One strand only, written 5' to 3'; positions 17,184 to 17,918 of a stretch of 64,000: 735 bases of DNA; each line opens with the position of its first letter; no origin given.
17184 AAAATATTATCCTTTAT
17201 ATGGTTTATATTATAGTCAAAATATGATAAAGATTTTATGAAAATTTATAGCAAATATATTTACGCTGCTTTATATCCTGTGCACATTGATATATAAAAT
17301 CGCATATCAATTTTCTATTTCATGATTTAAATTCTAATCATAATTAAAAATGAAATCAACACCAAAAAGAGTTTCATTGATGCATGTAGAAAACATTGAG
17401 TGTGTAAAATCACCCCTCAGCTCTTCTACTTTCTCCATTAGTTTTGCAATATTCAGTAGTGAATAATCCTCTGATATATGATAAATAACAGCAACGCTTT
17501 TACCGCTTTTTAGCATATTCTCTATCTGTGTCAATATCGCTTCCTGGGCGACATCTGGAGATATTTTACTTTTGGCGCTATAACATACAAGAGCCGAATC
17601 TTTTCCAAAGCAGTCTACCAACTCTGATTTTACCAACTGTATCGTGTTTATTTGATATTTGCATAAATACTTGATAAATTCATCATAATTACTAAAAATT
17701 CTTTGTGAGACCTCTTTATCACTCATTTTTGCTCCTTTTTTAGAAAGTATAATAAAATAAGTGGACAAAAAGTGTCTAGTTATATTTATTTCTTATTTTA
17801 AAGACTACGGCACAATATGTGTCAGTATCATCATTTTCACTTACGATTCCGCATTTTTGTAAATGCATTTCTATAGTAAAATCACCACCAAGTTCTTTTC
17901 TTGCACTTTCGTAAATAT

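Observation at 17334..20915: Island A: WYL regulator, PD-(D/E)xK nuclease-like, GGCT/AIG2-like, LRV-repeat and two orphan genes; candidate undescribed conflict/defence system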

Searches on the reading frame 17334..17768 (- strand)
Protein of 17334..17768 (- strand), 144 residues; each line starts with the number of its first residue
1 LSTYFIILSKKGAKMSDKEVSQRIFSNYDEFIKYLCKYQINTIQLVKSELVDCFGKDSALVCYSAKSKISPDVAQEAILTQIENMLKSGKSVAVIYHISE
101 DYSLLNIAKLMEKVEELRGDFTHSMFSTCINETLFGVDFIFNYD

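Call 3: search_protein_families(library=pfam, proteins=[window:17334-17768:-], max_evalue=1)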
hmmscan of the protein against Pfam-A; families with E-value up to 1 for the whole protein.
window:17334-17768:- (144 aa): 1 family
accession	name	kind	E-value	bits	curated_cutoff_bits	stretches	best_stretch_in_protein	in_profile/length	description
PF01979.26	Amidohydro_1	-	0.089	12.5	25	1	61-117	28-74/345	Amidohydrolase family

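Call 4: search_protein_families(library=padloc, proteins=[window:17334-17768:-], max_evalue=1)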
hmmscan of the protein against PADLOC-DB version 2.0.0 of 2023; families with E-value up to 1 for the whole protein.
window:17334-17768:- (144 aa): 0 families

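Call 5: search_protein_families(library=phrogs, proteins=[window:17334-17768:-], max_evalue=0.1)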
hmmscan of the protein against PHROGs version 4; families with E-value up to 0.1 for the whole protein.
window:17334-17768:- (144 aa): 0 families

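Call 6: search_protein_families(library=ncbifam, proteins=[window:17334-17768:-], max_evalue=0.1)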
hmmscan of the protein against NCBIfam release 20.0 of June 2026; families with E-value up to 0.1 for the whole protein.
window:17334-17768:- (144 aa): 2 families
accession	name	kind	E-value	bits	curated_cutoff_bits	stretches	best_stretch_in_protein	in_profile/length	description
NF008223.0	PRK10993.1-3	equivalog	0.0042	16.2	467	1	62-128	18-84/312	omptin family outer membrane protease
TIGR02984.1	Sig-70_plancto1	subfamily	0.052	13.1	183.75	0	77-114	133-169/189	RNA polymerase sigma-70 factor, Planctomycetaceae-specific subfamily 1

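Call 35: find_homologous_proteins(query=window:17334-17726:-)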
Query window:17334-17726:- (130 aa): 3 proteins with E <= 0.001 among 9 candidates.
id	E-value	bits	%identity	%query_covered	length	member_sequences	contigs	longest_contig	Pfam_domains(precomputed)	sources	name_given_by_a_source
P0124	2.5e-78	278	100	100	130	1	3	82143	-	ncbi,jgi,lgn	-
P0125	3.1e-49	184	69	99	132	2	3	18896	-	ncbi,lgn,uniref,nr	ncbi:conserved hypothetical protein [Sulfurovum sp. enrichment culture clone C5]|uniref:Uncharacteri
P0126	3.6e-39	151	59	99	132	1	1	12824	-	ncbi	-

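Call 36: find_encoding_contigs(protein=P0126, flank=10000, max_places=3)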
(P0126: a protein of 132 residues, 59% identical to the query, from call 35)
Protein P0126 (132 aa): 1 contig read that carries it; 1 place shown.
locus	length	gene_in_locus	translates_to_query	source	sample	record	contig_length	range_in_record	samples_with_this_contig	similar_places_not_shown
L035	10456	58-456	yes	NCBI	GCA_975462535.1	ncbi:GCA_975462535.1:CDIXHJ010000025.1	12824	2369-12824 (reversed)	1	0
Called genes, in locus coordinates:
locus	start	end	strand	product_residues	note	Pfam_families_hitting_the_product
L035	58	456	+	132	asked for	-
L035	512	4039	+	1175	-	PF02811:PHP, PF07733:DNA_pol3_alpha, PF17657:DNA_pol3_finger, PF14579:HHH_6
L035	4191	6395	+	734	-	PF03971:IDH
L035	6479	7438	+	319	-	PF00056:Ldh_1_N, PF01488:Shikimate_DH (faint), PF02558:ApbA (faint), PF02866:Ldh_1_C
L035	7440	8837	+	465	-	PF00206:Lyase_1, PF10415:FumaraseC_C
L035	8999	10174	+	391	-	PF08442:ATP-grasp_2, PF13549:ATP-grasp_5, PF24948:Citrate_synth_N, PF00549:Ligase_CoA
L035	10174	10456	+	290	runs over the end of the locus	PF02629:CoA_binding, PF13380:CoA_binding_2, PF13607:Succ_CoA_lig, PF00549:Ligase_CoA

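Call 82: search_solved_structures(query=A2, max_evalue=10)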
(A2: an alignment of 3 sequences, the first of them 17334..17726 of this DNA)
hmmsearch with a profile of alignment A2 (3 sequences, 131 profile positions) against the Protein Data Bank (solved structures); distinct sequences matched with E-value up to 10: 3.
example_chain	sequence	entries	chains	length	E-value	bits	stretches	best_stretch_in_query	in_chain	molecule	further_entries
3k7a_M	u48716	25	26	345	0.2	14.8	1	16-82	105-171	Transcription initiation factor IIB | TRANSCRIPTION INITIATION FACTOR IIB, SUA7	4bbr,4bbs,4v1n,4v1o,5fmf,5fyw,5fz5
7o4i_M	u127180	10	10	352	0.21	14.8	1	16-82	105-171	Transcription initiation factor IIB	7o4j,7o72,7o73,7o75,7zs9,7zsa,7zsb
8q90_A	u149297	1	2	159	0.46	13.6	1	65-117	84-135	AsnC family transcriptional regulator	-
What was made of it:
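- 17334..17726 (-): A: 130-aa orphan protein with its own operator-bearing promoter, immediately upstream of dnaE. No family hit (calls 3-6, 82).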

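Call 86: predict_structure(alignment_id=A2)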
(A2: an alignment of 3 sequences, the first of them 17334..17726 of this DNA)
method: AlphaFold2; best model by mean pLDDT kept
length: 130 residues; sequences in the alignment: 3
mean_pLDDT: 55.7   pTM: 0.44
mean pLDDT of the five models: 55.7, 54.4, 54.3, 53.6, 50.4
residues with pLDDT >= 90: 0; 70-90: 11; 50-70: 83; < 50: 36
segments of 3 or more residues with pLDDT < 50: 1-3, 26-29, 86-88, 108-130
pLDDT, mean of each block of 10 residues (from residue 1): 53 75 53 63 60 55 64 54 51 59 53 39 44
secondary structure, 60 per line:
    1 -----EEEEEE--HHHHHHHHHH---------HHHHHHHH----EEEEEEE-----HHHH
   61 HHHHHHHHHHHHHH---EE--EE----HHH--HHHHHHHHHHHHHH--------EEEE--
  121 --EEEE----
elements in order: E6-11 H14-23 H33-40 E45-51 H57-74 H93-106 E115-118 E123-126
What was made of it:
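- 17334..17726 (-): The AF2 model is unusable at pLDDT 55.7 (call 86).
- Tried and rejected: AF2 of A from a 3-sequence alignment gave pLDDT 55.7 (call 86).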
